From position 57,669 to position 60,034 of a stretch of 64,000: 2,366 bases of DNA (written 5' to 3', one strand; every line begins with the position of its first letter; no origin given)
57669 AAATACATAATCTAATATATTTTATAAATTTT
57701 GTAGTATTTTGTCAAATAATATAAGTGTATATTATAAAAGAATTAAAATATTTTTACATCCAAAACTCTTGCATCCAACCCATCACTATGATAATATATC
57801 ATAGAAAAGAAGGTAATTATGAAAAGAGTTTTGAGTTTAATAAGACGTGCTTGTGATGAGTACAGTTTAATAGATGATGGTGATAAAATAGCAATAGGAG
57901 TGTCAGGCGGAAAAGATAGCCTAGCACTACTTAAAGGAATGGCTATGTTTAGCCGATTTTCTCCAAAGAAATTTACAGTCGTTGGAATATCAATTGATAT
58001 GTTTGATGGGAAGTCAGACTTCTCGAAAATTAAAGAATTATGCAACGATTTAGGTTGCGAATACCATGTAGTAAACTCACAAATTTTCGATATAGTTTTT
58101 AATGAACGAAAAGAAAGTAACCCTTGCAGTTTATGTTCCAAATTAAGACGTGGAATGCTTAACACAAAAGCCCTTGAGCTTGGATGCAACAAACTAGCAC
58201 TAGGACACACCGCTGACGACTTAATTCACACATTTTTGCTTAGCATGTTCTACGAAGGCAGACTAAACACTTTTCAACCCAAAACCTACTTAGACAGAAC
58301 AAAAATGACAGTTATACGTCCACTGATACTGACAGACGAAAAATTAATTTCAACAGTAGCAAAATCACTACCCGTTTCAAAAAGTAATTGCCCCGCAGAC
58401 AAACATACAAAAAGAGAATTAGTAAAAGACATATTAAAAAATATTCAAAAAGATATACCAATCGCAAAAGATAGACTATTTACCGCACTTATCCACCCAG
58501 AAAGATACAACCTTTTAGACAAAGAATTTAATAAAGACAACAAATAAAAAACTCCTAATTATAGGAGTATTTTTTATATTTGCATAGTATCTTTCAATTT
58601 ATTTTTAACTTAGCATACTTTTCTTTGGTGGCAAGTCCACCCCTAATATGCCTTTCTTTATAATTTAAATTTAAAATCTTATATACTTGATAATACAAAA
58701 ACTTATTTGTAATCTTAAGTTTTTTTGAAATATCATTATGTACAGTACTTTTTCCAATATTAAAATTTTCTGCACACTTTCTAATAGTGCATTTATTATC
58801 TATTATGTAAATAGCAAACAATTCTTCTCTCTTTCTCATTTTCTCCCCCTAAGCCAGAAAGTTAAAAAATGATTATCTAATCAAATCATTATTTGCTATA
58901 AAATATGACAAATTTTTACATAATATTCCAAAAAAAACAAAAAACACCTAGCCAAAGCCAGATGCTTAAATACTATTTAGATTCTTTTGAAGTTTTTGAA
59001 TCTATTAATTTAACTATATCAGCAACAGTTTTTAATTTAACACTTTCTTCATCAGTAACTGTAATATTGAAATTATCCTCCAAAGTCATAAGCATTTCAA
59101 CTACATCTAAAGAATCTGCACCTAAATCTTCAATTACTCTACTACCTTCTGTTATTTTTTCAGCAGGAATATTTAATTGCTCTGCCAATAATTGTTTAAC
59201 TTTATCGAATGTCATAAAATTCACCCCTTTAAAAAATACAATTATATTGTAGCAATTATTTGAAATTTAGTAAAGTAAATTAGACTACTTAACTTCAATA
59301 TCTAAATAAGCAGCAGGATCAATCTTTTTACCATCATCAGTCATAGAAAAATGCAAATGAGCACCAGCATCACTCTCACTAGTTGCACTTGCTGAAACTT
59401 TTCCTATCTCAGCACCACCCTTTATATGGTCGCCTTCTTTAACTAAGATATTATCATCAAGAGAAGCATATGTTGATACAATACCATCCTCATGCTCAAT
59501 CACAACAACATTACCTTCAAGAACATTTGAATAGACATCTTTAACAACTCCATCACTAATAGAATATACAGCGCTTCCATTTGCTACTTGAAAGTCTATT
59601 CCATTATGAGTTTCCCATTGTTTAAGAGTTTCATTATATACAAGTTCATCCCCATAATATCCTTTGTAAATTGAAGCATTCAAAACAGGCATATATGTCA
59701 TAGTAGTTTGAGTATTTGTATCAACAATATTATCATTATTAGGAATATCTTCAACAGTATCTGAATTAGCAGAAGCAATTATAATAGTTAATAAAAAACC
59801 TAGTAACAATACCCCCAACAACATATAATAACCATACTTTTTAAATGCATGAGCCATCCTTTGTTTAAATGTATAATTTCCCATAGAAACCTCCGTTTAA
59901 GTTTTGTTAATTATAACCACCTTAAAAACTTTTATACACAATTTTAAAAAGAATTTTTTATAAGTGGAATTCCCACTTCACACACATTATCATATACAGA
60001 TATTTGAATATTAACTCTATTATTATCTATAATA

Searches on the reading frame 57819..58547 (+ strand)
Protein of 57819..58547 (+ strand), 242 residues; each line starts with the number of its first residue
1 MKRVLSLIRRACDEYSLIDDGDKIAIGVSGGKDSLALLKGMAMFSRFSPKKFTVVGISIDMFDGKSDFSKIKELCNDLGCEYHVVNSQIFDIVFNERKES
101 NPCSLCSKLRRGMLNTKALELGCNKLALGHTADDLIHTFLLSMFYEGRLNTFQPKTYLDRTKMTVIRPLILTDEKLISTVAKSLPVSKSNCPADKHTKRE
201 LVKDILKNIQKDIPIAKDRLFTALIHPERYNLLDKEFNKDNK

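Call 45: search_protein_families(library=pfam, proteins=[window:57819-58547:+], max_evalue=0.001)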
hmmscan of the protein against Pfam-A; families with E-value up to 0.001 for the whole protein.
window:57819-58547:+ (242 aa): 1 family
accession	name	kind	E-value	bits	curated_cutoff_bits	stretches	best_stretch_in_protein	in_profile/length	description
PF01171.26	ATP_bind_3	-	1.9e-14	54.2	27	1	23-183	1-158/182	PP-loop family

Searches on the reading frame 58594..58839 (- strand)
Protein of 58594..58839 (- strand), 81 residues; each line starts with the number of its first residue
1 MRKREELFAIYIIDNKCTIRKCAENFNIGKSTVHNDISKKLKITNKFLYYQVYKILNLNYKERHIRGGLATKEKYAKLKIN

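Call 45: search_protein_families(library=pfam, proteins=[window:58594-58839:-], max_evalue=0.001)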
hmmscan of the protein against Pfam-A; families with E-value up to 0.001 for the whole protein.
window:58594-58839:- (81 aa): 1 family
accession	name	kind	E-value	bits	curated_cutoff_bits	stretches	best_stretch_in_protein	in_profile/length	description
PF12116.14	SpoIIID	-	2.6e-25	88.8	27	1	3-77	6-80/82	Stage III sporulation protein D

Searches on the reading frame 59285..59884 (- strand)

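Call 45: search_protein_families(library=pfam, proteins=[window:59285-59884:-], max_evalue=0.001)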
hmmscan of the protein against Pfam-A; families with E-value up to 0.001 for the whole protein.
window:59285-59884:- (199 aa): 1 family
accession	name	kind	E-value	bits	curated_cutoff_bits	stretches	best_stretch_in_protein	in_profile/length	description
PF01551.29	Peptidase_M23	-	2.6e-24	85.7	28.7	1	92-190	2-96/96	Peptidase family M23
